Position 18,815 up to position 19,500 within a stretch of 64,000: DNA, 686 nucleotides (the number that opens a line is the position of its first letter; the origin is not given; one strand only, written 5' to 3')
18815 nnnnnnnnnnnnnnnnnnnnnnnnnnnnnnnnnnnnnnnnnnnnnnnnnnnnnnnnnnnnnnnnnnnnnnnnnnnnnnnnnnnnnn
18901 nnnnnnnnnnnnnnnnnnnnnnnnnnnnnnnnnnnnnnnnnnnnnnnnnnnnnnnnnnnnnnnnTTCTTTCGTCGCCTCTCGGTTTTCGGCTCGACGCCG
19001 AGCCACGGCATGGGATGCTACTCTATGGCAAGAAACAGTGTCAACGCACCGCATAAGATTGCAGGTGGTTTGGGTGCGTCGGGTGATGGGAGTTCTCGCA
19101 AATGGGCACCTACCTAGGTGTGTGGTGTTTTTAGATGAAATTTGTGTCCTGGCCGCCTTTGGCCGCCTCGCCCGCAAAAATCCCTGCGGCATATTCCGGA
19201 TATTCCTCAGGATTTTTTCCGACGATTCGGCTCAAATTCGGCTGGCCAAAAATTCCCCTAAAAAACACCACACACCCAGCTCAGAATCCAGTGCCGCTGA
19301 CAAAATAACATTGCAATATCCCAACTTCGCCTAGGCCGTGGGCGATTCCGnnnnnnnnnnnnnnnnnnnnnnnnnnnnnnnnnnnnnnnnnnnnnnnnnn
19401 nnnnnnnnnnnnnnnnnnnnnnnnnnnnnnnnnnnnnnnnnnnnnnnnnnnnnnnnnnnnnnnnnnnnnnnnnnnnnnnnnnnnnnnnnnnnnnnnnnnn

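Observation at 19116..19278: Complete MITE-like element with perfect 16-bp TIRs between two secreted-protein genes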

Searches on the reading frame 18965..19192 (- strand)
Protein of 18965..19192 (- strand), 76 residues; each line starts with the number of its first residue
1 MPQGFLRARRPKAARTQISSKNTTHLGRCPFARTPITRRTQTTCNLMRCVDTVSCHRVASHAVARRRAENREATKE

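Call 81: search_protein_families(library=pfam, proteins=[window:18965-19192:-], max_evalue=1)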
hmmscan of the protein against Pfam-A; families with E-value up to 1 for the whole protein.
window:18965-19192:- (76 aa): 1 family
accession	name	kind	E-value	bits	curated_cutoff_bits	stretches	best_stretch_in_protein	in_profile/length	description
PF15748.10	CCSAP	-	0.13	12.7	27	1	7-75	152-224/260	Centriole, cilia and spindle-associated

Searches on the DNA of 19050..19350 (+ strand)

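Call 59: search_rna_families(source=window, start=19050, end=19350, threshold=evalue, max_evalue=10)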
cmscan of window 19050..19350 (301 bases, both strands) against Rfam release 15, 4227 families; matches with E-value up to 10: 2.
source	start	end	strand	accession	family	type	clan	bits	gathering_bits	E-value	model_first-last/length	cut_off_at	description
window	19208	19265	-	RF00480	HIV_FE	Cis-reg; frameshift_element;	-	16.4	45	8.2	1-52/52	no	HIV Ribosomal frameshift signal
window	19229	19323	-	RF01424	snoR118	Gene; snRNA; snoRNA; CD-box;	CL00071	12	44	6.3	1-92/92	no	small nucleolar RNA snoR118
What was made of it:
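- On Any curated RNA family (Rfam 15): The relaxed scan of 19050-19350 gave only E>6 noise (call 59).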

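Call 65: search_dna_similar(query=window:19110-19285:+, collection=plasmids, mode=distant, max_evalue=0.01, max_rows=10)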
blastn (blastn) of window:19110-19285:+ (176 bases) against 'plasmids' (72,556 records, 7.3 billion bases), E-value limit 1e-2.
No match.

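Call 66: search_dna_similar(query=window:19110-19285:+, collection=phages, mode=distant, max_evalue=0.01, max_rows=10)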
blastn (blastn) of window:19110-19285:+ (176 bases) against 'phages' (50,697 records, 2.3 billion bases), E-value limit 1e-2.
Records with a match: 2; places in all: 2; records where one place covers at least 80% of the query: 0.
Best place of each record, by identity: 90-95% 2.
By first word of the organism name: Marinomonas 2.
By host as written in the record: Marinomonas sp. IMCC12026 2.
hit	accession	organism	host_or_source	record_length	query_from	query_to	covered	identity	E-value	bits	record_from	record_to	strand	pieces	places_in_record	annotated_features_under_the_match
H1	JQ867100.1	Marinomonas phage P12026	Marinomonas sp. IMCC12026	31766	128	161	19%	91.2%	1e-3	49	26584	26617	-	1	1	hypothetical protein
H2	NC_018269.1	Marinomonas phage P12026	Marinomonas sp. IMCC12026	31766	128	161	19%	91.2%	1e-3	49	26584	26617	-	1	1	HNH endonuclease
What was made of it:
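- Tried and rejected: Nothing but a 34-nt chance match (calls 65, 66).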
